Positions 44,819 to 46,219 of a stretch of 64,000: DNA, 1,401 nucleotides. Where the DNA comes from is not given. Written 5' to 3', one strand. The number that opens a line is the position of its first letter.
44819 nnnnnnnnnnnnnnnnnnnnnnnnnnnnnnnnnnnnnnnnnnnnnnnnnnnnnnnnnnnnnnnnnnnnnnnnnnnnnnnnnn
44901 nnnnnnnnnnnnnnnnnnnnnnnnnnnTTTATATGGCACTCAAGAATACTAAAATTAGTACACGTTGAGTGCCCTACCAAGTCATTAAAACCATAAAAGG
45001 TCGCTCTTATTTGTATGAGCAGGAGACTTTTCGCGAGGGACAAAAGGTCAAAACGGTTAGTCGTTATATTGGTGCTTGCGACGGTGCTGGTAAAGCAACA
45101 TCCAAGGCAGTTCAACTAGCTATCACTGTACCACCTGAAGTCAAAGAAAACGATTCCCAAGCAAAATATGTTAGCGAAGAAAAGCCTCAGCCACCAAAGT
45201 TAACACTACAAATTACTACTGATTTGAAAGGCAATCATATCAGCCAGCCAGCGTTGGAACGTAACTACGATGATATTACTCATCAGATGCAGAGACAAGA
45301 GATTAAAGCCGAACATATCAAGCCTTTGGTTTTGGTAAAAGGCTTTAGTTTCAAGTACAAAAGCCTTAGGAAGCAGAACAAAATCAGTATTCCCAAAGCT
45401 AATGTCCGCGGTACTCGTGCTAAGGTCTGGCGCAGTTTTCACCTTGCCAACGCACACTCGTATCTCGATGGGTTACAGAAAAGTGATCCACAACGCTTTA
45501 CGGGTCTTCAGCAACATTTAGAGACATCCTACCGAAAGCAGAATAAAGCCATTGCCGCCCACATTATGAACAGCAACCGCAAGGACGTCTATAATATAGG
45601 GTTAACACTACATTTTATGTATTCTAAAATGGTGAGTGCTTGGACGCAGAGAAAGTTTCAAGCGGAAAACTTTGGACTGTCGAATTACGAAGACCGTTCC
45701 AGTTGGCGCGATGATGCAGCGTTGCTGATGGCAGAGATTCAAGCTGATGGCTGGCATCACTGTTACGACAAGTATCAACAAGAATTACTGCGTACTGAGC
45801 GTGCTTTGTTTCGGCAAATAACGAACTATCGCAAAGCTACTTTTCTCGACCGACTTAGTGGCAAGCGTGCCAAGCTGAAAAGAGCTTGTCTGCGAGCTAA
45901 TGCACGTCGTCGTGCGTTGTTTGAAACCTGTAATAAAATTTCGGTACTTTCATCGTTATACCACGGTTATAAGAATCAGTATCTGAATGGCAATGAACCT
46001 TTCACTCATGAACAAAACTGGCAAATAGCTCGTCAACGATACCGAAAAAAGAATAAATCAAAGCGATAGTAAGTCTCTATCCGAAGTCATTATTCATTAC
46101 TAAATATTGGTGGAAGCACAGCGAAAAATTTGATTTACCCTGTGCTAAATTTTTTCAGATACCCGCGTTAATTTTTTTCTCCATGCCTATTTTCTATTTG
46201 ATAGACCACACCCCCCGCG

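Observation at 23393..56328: ~32.8-kb genomic island inserted into the 3' end of comM, bounded by a 68-bp perfect direct repeat and a displaced comM tail.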

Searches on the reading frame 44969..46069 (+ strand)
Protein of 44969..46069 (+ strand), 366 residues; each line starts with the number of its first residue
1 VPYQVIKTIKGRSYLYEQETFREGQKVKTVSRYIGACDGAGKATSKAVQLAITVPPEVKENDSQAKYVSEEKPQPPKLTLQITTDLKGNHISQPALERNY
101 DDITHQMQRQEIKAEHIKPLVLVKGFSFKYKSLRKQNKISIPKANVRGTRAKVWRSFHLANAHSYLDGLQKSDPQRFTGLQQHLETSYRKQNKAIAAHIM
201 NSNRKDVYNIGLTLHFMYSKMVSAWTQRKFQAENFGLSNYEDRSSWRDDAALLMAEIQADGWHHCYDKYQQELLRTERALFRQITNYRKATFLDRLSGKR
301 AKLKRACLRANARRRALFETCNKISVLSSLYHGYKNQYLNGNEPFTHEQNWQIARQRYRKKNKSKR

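Call 8: search_protein_families(library=pfam, proteins=[window:44969-46069:+])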
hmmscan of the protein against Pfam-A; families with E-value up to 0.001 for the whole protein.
window:44969-46069:+ (366 aa): 0 families

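Call 21: search_protein_families(library=ncbifam, proteins=[window:44969-46069:+], max_evalue=0.01)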
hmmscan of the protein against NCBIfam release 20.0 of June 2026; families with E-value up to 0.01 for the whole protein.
window:44969-46069:+ (366 aa): 0 families

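Call 22: search_protein_families(library=padloc, proteins=[window:44969-46069:+], max_evalue=0.001)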
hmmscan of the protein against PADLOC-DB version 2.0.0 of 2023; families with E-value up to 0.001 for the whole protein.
window:44969-46069:+ (366 aa): 0 families

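Call 23: search_protein_families(library=phrogs, proteins=[window:44969-46069:+], max_evalue=0.001)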
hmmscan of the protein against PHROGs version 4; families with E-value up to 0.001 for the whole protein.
window:44969-46069:+ (366 aa): 0 families

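Call 61: search_protein_families(library=pfam, max_evalue=1, proteins=[window:44969-46069:+])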
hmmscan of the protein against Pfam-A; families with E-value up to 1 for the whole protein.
window:44969-46069:+ (366 aa): 1 family
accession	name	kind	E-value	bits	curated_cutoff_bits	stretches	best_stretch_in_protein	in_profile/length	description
PF25064.1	ARM_TT21_5th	-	0.0078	17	27.8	1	156-257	14-115/117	TT21 fifth ARM repeats domain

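Call 62: search_solved_structures(query=window:44969-46069:+, max_evalue=1)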
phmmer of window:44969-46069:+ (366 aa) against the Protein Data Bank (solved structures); distinct sequences matched with E-value up to 1: 0.

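Call 64: search_dna_similar(query=window:44969-46069:+, collection=plasmids, mode=protein, max_rows=10, max_evalue=0.001)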
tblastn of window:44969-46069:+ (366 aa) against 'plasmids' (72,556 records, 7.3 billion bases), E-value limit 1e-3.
No match.

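Call 65: search_dna_similar(query=window:44969-46069:+, collection=phages, mode=protein, max_rows=10, max_evalue=0.001)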
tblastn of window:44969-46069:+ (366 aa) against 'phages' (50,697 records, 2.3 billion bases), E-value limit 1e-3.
No match.

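Call 68: predict_structure(protein=window:44969-46069:+)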
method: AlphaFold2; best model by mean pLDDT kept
length: 366 residues; sequences in the alignment: 1
mean_pLDDT: 47.2   pTM: 0.34
mean pLDDT of the five models: 47.2, 39.2, 37.4, 37.1, 35.2
residues with pLDDT >= 90: 0; 70-90: 48; 50-70: 64; < 50: 254
segments of 3 or more residues with pLDDT < 50: 1-151, 155-157, 159-172, 176-180, 183-188, 219-257, 332-336, 338-352, 361-366
pLDDT, mean of each block of 10 residues (from residue 1): 39 39 34 38 34 30 34 29 33 35 32 31 28 29 39 47 47 50 49 52 53 50 47 44 44 49 63 79 85 80 85 74 55 47 43 50 43
secondary structure, 60 per line:
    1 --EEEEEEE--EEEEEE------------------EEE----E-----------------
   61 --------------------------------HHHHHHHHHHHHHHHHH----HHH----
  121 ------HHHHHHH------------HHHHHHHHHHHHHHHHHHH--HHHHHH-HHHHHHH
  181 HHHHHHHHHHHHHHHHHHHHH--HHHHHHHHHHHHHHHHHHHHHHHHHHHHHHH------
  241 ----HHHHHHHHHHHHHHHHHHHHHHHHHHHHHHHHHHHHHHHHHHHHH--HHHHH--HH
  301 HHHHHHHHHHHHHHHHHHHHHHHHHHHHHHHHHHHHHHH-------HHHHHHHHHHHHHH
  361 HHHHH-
elements in order: E3-9 E12-17 E36-38 H93-109 H127-133 H146-164 H167-172 H174-201 H204-234 H245-289 H292-296 H299-339 H347-365
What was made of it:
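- Tried and rejected: The single-sequence AlphaFold model was too poor to use (pLDDT 47, call 68).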

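Call 69: search_protein_representatives(protein=window:44969-46069:+)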
Query: 366 residues. Proteins with E-value up to 0.001 (for the whole library): 312; up to 1e-10: 106; up to 1e-30: 9. The best 150 are listed.
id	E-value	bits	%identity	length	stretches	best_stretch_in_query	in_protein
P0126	4.2e-245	828.6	100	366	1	1-366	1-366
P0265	6.1e-96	338.1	48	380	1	6-361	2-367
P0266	1.3e-83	297.6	43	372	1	1-363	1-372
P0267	3.6e-69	250.1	44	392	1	3-363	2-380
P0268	7.5e-69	249.0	40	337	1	31-359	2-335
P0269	2.6e-66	240.7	39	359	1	3-358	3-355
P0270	2.3e-64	234.3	42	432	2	65-358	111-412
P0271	6.6e-39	150.6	50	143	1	221-361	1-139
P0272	1.5e-33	132.9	31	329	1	3-334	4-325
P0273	1.2e-29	120.1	29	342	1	3-329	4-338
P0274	8.0e-29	117.4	30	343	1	3-329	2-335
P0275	1.9e-28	116.2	34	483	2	146-331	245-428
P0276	2.2e-27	112.7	29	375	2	80-334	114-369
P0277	5.2e-27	111.4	30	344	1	3-331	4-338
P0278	1.1e-26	110.4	33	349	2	69-332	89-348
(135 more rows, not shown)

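Call 71: search_protein_families(library=pfam, alignment_id=A1, max_evalue=0.001)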
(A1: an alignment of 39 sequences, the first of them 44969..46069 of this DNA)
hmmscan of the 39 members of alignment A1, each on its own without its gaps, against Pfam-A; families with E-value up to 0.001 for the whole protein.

A. member 1, window:44969-46069:+ (366 aa): 0 families

B. families by the number of members that match (of 39 scanned): 0 families

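Call 72: search_solved_structures(query=A1, max_evalue=1)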
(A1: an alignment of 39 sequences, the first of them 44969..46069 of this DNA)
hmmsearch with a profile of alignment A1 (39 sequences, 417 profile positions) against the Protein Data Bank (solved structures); distinct sequences matched with E-value up to 1: 1.
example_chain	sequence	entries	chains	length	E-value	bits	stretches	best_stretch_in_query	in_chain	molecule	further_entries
5ydk_A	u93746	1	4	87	0.26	13.6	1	307-372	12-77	E3 ubiquitin-protein ligase RNF168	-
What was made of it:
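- Tried and rejected: It has no Pfam or PDB match alone or as a 39-member profile (calls 61, 62, 71, 72).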
